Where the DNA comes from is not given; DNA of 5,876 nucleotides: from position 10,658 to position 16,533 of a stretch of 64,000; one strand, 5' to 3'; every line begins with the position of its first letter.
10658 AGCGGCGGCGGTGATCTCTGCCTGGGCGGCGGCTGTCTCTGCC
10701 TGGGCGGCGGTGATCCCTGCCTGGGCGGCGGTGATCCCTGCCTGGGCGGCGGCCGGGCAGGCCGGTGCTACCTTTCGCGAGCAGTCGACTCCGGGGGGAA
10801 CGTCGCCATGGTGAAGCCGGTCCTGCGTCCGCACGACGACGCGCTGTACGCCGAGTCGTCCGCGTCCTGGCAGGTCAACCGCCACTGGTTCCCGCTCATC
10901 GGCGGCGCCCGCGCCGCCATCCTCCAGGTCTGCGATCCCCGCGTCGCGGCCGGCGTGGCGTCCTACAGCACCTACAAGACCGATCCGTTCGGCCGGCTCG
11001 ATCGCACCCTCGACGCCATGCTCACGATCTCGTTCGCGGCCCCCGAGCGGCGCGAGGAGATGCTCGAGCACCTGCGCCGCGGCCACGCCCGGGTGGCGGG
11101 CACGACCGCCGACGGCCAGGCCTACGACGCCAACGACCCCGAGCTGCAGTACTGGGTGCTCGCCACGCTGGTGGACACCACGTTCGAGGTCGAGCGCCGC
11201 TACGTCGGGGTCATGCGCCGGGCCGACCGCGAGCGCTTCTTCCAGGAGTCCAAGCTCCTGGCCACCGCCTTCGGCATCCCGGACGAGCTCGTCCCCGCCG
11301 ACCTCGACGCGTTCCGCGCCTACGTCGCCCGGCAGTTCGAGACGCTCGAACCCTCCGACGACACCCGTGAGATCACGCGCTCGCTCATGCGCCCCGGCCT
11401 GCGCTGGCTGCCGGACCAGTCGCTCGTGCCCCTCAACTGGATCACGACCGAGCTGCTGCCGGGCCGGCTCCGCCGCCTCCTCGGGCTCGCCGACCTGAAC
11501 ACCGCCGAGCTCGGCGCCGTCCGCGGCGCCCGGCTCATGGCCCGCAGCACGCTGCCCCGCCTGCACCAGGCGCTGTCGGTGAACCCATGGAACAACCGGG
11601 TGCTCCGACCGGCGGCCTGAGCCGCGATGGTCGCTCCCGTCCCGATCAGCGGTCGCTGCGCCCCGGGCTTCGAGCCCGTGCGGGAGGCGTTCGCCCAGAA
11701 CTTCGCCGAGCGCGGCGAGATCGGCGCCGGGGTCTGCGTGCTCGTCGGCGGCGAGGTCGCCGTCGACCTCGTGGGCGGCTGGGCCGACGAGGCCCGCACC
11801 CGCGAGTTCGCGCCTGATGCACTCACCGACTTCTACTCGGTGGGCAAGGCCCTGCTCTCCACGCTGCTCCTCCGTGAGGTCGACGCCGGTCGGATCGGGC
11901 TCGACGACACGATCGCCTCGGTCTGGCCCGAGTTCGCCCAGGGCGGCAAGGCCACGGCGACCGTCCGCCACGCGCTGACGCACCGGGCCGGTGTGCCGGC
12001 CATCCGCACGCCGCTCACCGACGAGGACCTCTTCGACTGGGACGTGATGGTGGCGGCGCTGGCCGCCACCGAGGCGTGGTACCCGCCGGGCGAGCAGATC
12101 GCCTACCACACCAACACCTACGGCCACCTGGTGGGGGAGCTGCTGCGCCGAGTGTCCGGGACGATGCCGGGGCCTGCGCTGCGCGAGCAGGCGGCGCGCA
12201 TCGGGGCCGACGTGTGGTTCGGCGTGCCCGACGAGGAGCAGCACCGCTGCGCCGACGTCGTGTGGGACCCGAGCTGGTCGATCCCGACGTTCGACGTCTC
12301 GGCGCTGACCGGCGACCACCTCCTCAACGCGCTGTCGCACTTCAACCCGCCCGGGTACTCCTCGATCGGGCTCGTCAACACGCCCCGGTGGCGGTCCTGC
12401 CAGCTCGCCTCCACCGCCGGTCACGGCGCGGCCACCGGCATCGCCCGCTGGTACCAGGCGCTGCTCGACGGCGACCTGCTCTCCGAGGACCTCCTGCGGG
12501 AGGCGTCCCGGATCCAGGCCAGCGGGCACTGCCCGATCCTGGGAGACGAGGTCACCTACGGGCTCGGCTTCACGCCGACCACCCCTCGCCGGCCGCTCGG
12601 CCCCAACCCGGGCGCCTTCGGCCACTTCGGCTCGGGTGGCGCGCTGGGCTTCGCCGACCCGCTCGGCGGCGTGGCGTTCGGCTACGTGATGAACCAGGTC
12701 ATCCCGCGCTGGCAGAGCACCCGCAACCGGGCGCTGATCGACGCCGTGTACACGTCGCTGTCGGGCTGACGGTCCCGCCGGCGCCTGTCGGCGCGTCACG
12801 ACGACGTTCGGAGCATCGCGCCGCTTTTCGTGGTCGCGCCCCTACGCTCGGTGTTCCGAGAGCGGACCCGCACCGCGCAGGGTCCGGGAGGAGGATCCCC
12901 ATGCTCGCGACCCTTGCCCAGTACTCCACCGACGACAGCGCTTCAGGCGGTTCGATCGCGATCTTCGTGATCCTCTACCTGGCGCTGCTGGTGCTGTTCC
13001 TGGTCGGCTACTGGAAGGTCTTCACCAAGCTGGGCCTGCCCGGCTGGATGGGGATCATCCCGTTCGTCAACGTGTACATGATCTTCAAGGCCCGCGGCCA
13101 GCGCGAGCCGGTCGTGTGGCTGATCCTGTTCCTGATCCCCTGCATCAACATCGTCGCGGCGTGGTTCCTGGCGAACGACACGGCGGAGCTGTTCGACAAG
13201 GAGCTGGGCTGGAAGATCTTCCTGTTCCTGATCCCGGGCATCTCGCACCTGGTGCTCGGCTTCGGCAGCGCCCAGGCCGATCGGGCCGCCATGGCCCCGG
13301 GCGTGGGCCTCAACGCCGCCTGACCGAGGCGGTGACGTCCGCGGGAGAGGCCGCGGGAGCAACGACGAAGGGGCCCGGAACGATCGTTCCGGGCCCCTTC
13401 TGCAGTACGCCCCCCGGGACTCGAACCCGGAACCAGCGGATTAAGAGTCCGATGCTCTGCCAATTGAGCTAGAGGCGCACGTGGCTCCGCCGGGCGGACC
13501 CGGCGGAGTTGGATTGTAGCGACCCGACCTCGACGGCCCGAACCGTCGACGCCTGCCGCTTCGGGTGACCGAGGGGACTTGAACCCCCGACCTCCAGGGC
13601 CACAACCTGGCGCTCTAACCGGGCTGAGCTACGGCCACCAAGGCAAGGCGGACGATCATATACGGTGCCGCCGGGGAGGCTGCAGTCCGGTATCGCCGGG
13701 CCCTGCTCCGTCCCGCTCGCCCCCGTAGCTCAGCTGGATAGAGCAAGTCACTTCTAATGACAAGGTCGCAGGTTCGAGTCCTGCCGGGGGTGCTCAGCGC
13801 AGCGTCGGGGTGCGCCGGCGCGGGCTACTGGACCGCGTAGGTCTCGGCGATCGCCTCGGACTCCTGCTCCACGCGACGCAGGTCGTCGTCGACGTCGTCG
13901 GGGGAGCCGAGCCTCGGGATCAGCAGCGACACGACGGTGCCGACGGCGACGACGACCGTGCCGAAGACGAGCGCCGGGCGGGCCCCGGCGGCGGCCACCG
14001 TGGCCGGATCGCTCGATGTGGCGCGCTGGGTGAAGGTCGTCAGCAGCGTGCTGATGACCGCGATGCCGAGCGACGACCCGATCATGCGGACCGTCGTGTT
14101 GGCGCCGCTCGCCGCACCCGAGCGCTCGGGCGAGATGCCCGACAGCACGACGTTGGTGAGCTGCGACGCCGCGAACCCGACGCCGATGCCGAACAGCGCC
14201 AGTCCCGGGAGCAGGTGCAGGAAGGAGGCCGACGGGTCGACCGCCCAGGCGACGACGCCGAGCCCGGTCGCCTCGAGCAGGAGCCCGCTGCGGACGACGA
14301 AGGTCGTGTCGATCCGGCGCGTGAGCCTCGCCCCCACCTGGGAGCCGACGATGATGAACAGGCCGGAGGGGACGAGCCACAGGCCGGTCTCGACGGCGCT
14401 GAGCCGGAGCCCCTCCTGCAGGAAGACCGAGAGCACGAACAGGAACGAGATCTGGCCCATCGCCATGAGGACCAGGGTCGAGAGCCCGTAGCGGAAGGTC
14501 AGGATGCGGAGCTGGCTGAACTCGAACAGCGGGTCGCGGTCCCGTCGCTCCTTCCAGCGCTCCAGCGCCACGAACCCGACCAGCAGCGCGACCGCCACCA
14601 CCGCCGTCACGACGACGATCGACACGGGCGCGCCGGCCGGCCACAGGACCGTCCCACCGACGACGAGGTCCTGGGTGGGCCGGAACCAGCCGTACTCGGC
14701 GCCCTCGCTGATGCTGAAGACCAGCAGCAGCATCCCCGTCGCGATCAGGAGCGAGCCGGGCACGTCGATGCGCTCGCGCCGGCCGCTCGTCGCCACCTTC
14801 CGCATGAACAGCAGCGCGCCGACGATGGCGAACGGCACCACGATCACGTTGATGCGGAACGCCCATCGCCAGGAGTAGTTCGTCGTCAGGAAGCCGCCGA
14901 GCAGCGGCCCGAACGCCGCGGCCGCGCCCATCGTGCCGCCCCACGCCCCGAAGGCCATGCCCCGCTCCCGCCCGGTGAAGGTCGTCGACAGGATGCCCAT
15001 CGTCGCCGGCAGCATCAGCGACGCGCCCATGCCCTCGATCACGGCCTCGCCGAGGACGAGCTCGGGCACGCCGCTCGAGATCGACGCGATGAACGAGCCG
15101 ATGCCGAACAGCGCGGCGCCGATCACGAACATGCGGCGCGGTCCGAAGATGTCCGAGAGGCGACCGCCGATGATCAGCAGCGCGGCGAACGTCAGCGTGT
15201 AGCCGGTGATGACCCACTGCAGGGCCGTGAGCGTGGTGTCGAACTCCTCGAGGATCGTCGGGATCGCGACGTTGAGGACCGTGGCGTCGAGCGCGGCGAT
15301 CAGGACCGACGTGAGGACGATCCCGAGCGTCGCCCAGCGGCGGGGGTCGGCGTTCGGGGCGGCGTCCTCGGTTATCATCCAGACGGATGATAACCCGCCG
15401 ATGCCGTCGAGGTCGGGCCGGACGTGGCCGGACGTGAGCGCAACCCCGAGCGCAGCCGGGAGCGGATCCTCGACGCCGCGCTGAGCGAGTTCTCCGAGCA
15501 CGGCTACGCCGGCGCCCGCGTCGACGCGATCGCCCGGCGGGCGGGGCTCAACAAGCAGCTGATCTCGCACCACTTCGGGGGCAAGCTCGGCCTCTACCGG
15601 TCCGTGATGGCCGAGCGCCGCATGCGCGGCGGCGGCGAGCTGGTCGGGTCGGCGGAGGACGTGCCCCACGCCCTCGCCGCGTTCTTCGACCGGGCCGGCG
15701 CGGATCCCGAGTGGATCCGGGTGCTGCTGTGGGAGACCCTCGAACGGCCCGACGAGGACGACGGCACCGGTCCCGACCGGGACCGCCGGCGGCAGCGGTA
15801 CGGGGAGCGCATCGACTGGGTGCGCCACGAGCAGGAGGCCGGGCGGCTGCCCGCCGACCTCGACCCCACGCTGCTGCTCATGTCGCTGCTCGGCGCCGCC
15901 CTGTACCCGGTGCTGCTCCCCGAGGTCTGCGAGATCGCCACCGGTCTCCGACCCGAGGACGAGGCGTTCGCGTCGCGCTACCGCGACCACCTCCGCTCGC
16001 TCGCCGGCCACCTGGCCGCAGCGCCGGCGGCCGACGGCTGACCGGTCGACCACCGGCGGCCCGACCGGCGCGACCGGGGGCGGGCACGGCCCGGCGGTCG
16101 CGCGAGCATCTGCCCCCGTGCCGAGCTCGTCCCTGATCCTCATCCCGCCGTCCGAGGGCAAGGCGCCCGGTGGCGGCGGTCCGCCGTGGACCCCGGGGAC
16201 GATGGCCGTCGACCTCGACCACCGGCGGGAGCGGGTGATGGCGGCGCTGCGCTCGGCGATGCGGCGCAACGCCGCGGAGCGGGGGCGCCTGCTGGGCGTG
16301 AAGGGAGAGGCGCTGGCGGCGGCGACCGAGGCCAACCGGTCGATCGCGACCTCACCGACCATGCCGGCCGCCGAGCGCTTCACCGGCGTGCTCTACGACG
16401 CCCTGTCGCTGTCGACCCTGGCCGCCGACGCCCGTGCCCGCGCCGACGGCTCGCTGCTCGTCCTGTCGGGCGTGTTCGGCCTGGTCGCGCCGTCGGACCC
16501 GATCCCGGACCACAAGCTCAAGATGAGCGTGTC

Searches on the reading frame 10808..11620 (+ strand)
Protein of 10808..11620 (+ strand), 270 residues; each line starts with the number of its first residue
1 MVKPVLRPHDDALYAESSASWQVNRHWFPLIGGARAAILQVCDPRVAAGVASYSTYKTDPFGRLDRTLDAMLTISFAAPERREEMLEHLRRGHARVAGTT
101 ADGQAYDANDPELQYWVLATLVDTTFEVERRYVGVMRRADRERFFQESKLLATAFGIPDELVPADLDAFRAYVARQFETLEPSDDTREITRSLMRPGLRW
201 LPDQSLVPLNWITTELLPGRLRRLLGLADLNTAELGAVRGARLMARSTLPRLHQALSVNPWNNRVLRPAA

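Call 55: search_protein_families(library=pfam, proteins=[window:10808-11620:+], max_evalue=0.001)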
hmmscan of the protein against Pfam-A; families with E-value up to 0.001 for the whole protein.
window:10808-11620:+ (270 aa): 1 family
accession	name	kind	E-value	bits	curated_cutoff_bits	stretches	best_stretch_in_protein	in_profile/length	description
PF09995.15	MPAB_Lcp_cat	-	2.5e-55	188.5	23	1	21-245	1-229/231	ER-bound oxygenase mpaB/B'/Rubber oxygenase, catalytic domain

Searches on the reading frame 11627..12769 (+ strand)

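Call 55: search_protein_families(library=pfam, proteins=[window:11627-12769:+], max_evalue=0.001)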
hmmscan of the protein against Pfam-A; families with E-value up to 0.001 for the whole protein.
window:11627-12769:+ (380 aa): 1 family
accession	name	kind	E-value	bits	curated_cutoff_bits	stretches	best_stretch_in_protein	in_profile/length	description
PF00144.29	Beta-lactamase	-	1.5e-56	192.4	27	1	22-371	5-324/329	Beta-lactamase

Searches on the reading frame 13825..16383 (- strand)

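Call 55: search_protein_families(library=pfam, proteins=[window:13825-16383:-], max_evalue=0.001)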
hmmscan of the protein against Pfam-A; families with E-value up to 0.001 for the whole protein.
window:13825-16383:- (852 aa): 1 family
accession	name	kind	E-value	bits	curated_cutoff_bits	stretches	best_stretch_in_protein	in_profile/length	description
PF07690.21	MFS_1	-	5.6e-52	177.2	33.4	1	357-773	2-346/347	Major Facilitator Superfamily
